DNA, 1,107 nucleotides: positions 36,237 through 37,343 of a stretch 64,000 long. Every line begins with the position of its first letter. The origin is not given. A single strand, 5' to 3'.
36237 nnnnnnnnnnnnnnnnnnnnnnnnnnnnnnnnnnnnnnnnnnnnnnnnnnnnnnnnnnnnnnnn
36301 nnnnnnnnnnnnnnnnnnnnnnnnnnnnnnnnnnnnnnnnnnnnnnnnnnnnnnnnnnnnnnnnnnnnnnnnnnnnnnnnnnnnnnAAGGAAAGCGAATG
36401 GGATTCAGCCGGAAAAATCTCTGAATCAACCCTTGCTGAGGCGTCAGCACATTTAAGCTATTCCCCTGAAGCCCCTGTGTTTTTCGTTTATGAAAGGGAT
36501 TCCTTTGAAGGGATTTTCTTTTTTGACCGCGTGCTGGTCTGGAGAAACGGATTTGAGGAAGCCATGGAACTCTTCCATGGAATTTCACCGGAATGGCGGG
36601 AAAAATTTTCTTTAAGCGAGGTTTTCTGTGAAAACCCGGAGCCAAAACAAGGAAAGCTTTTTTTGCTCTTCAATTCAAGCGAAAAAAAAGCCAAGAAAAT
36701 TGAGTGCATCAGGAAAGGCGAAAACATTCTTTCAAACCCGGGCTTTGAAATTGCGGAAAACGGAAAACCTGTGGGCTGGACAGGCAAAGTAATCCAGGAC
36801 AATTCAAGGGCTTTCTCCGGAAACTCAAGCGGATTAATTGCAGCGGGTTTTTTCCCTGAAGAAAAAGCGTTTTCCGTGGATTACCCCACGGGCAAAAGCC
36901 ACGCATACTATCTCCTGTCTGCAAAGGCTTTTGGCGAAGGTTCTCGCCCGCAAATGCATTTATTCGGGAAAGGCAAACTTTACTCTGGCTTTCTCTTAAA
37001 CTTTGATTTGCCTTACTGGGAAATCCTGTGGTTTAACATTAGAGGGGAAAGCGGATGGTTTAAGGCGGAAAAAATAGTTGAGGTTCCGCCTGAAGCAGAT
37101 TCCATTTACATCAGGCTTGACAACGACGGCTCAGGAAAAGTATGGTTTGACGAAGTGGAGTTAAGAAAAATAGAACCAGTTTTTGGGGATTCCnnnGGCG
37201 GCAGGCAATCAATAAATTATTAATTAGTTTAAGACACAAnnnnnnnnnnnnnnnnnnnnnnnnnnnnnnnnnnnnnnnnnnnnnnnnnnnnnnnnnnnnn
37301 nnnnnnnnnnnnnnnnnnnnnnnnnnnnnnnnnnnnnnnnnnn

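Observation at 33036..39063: Gtr-like three-component extracytoplasmic glycosylation module with a CBM-bearing GT-C.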

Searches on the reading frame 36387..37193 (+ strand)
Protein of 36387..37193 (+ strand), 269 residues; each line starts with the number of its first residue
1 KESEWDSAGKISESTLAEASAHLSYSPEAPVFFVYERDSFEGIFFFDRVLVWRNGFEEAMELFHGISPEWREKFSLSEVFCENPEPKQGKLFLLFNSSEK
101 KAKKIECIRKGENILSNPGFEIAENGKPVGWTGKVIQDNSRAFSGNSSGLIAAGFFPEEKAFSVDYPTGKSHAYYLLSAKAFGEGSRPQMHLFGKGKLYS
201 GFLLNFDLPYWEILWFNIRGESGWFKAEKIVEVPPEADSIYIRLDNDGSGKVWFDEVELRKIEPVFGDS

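Call 17: search_protein_families(library=pfam, proteins=[window:36387-37193:+], max_evalue=10)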
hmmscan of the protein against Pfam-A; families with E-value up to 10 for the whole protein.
window:36387-37193:+ (269 aa): 0 families

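Call 22: search_protein_representatives(protein=window:36387-37193:+)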
Query: 269 residues. Proteins with E-value up to 0.001 (for the whole library): 78; up to 1e-10: 5; up to 1e-30: 1. The best 78 are listed.
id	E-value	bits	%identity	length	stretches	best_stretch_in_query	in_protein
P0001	1.3e-178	609.0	100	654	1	1-269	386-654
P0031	8.1e-15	71.7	36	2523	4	207-260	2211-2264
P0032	1.2e-14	71.1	35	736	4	220-260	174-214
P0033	2.3e-13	66.9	28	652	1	3-266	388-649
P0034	6.6e-11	58.8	32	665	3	107-264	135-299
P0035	2.8e-10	56.8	30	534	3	110-262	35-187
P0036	3.3e-10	56.5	30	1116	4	200-262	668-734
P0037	6.4e-10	55.6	34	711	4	220-261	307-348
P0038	8.4e-10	55.2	32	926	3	217-259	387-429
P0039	2.1e-09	53.9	27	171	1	102-267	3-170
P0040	7.5e-09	52.1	29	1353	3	108-259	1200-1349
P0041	9.3e-09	51.8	44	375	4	227-264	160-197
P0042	1.2e-08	51.4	26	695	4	210-267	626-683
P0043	1.4e-08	51.2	33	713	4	220-260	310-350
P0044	1.8e-08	50.8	35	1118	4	198-255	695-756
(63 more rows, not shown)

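Call 24: search_protein_families(library=pfam, alignment_id=A1, max_evalue=0.01)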
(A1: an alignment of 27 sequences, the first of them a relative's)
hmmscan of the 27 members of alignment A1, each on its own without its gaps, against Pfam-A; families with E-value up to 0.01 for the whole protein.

A. member 1, P0033 (652 aa): 0 families

B. families by the number of members that match (of 27 scanned): 19 families
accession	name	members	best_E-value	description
PF02018.23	CBM_4_9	12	5.2e-25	Carbohydrate binding domain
PF22637.2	CBM_4_9_1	3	2.4e-07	BppA domain 1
PF21610.2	FlgA_N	2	2.9e-05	Flagellar protein FlgA, N-terminal domain-like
PF05593.20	RHS_repeat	2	0.00013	RHS Repeat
PF21340.4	Polysacc_lyase-like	2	0.0011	Cip1-like, core domain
PF00629.30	MAM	2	0.0013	MAM domain, meprin/A5/mu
PF05569.17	Peptidase_M56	1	1.3e-34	BlaR1 peptidase M56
PF25218.1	TseH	1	2.9e-27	Type VI secretion system effector TseH-like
PF08281.18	Sigma70_r4_2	1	1.7e-09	Sigma-70, region 4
PF04545.22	Sigma70_r4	1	5.3e-09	Sigma-70, region 4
PF04542.20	Sigma70_r2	1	1e-06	Sigma-70 region 2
PF13490.11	zf-HC2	1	2e-05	Putative zinc-finger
PF07285.16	DUF1444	1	0.0003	Protein of unknown function (DUF1444)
PF01435.24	Peptidase_M48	1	0.00033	Peptidase family M48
PF22825.2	HpiC1-like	1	0.0015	HpiC1 cyclase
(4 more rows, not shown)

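Call 27: find_encoding_contigs(protein=P0033, flank=10000, max_places=4)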
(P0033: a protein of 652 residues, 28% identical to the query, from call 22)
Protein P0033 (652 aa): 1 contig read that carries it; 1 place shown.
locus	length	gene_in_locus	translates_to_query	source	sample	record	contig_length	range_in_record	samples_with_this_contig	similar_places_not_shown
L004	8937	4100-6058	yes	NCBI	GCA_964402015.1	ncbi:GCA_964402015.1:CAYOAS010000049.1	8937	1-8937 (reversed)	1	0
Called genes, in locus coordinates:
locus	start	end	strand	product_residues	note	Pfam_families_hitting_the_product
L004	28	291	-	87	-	-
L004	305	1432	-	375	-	PF01041:DegT_DnrJ_EryC1, PF00266:Aminotran_5 (weak), PF01053:Cys_Met_Meta_PP (weak)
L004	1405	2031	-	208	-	PF00535:Glycos_transf_2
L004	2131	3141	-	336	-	PF01408:GFO_IDH_MocA, PF02894:GFO_IDH_MocA_C, PF22725:GFO_IDH_MocA_C3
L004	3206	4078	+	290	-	PF13489:Methyltransf_23, PF13847:Methyltransf_31, PF08241:Methyltransf_11, PF08242:Methyltransf_12, PF13649:Methyltransf_25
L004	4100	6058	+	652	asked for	-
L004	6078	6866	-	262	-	PF03141:Methyltransf_29, PF13489:Methyltransf_23, PF01209:Ubie_methyltran, PF07021:MetW (weak), PF13847:Methyltransf_31, PF08241:Methyltransf_11, PF08242:Methyltransf_12, PF13649:Methyltransf_25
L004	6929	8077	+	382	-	PF01041:DegT_DnrJ_EryC1, PF00155:Aminotran_1_2 (faint)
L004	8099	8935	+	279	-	?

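Call 89: find_encoding_contigs(protein=P0039, flank=10000, max_places=3)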
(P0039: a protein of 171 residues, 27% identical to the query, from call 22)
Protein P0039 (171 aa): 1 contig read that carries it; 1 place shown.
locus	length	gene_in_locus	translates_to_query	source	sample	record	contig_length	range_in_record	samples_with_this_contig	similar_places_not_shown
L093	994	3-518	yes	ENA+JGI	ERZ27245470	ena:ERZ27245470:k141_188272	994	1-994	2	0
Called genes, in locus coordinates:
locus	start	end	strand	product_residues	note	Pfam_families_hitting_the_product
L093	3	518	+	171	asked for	?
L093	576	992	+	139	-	?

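Call 93: search_protein_families(library=pfam, proteins=[L004:8099-8935:+, L093:576-992:+, L004:3206-4078:+], max_evalue=0.001)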
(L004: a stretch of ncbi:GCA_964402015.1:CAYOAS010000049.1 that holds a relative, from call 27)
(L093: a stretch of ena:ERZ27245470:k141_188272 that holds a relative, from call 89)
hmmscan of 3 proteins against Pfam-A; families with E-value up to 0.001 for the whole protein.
L004:8099-8935:+ (279 aa): 10 families
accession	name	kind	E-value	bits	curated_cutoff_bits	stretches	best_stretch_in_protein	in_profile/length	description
PF13450.12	NAD_binding_8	-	4.6e-18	65.7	21.9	1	5-70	1-68/68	NAD(P)-binding Rossmann-like domain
PF01593.30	Amino_oxidase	-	2e-14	54.2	19.8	1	11-273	2-259/443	Flavin containing amine oxidoreductase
PF01266.30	DAO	-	7.3e-10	39.3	27.9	1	2-39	1-39/353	FAD dependent oxidoreductase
PF12831.13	FAD_oxidored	-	1.8e-07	31.3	27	1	3-39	2-38/416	FAD dependent oxidoreductase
PF00890.30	FAD_binding_2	-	1e-06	28.7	20.4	1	3-39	2-38/414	FAD binding domain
PF07992.20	Pyr_redox_2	-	4.5e-06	26.7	26.1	1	1-33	1-33/291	Pyridine nucleotide-disulphide oxidoreductase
PF03486.20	HI0933_like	-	7.4e-06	26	50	1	2-36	2-36/244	HI0933-like protein Rossmann domain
PF01946.23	Thi4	-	7.6e-06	25.8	26.2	1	2-37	19-55/235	Thi4 family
PF01134.28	GIDA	-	1.6e-05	24.6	22.1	1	2-31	1-30/391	Glucose inhibited division protein A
PF01494.25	FAD_binding_3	-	9e-05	22.3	22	1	2-40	3-41/349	FAD binding domain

L093:576-992:+ (139 aa): 4 families
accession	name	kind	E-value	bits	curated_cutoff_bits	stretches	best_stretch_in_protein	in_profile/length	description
PF13450.12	NAD_binding_8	-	2.4e-13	50.6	21.9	1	8-61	1-55/68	NAD(P)-binding Rossmann-like domain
PF01593.30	Amino_oxidase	-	6.3e-13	49.2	19.8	1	13-64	1-50/443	Flavin containing amine oxidoreductase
PF01266.30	DAO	-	8.9e-06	25.9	27.9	1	5-38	1-35/353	FAD dependent oxidoreductase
PF01946.23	Thi4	-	5e-05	23.1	26.2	1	6-39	20-55/235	Thi4 family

L004:3206-4078:+ (290 aa): 7 families
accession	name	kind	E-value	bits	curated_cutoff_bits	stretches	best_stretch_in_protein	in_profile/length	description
PF13489.12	Methyltransf_23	-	7.4e-31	107.5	27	1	80-229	13-162/164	Methyltransferase domain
PF08241.18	Methyltransf_11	-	2e-14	54.4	21.2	1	94-183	1-95/95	Methyltransferase domain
PF13847.12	Methyltransf_31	-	1.3e-12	48.1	27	1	92-191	6-114/145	Methyltransferase domain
PF13649.12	Methyltransf_25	-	1.8e-10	41.8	27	1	94-179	2-97/97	Methyltransferase domain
PF08242.18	Methyltransf_12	-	3.2e-10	41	30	1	94-181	1-98/98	Methyltransferase domain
PF07021.18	MetW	-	5.7e-05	23.3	21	1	81-177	5-104/193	Methionine biosynthesis protein MetW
PF08003.17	Methyltransf_9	-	0.0001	21.8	23.8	1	93-232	119-266/315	Protein of unknown function (DUF1698)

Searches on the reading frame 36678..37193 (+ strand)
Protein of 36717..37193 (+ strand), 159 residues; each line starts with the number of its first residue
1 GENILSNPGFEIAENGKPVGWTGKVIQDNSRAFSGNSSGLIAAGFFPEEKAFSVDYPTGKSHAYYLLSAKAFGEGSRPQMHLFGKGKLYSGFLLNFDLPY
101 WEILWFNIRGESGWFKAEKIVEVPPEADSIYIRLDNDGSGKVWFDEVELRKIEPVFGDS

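Call 17: search_protein_families(library=pfam, proteins=[window:36717-37193:+], max_evalue=10)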
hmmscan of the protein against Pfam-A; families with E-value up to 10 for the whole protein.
window:36717-37193:+ (159 aa): 0 families

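Call 56: search_solved_structures(query=A5, max_evalue=1)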
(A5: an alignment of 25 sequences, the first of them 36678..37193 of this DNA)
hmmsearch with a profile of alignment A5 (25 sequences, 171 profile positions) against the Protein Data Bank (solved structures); distinct sequences matched with E-value up to 1: 14.
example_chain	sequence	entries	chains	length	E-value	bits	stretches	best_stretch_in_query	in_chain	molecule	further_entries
8ag9_A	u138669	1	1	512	1.1e-09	41.9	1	21-166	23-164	Endoglucanase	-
4xup_A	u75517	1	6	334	8.5e-06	29.3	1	8-126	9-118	Endo-1,4-beta-xylanase C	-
4d0q_A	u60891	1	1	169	9.3e-06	29.1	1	7-168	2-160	HYALURONATE LYASE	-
8zdo_v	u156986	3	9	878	1.4e-05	28.5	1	76-164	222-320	Central fiber protein (gp20)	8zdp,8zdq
9fli_A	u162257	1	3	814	4.9e-05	26.8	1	109-162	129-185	Arabinogalactan endo-beta-1,4-galactanase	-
4mgq_A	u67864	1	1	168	8.7e-05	26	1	76-161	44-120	Glycosyl hydrolase family 10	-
4xuo_A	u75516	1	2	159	0.011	19.1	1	8-127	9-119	Endo-1,4-beta-xylanase C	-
7ml9_A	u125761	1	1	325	0.09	16.2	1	59-108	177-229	Insecticidal protein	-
6lci_A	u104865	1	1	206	0.38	14.1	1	14-57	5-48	mdaA-1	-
5tsp_A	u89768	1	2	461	0.51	13.7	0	79-147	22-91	Sialidase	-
8q2a_A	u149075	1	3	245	0.65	13.4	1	12-72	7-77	Putative lipoprotein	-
9v1j_sc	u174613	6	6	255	0.69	13.3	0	65-105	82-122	Small ribosomal subunit protein uS5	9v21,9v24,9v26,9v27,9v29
2bf6_A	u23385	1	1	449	0.73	13.2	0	79-147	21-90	EXO-ALPHA-SIALIDASE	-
2vk5_A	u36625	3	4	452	0.74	13.2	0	79-147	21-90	EXO-ALPHA-SIALIDASE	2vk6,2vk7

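Call 65: predict_structure(alignment_id=A5)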
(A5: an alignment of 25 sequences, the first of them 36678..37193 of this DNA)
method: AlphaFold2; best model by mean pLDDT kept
length: 172 residues; sequences in the alignment: 25
mean_pLDDT: 83.0   pTM: 0.76
mean pLDDT of the five models: 83.0, 81.7, 81.5, 79.8, 73.0
residues with pLDDT >= 90: 93; 70-90: 38; 50-70: 36; < 50: 5
segments of 3 or more residues with pLDDT < 50: 61-63
pLDDT, mean of each block of 10 residues (from residue 1): 87 93 96 96 97 79 50 85 90 90 54 58 75 89 89 91 93 76
secondary structure, 60 per line:
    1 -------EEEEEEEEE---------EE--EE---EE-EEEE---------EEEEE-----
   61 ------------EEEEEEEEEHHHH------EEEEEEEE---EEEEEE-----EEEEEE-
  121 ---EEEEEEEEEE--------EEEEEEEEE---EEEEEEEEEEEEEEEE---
elements in order: E8-16 E38-41 E51-55 E73-81 H82-85 E92-99 E103-108 E114-119 E124-133 E142-150 E154-169
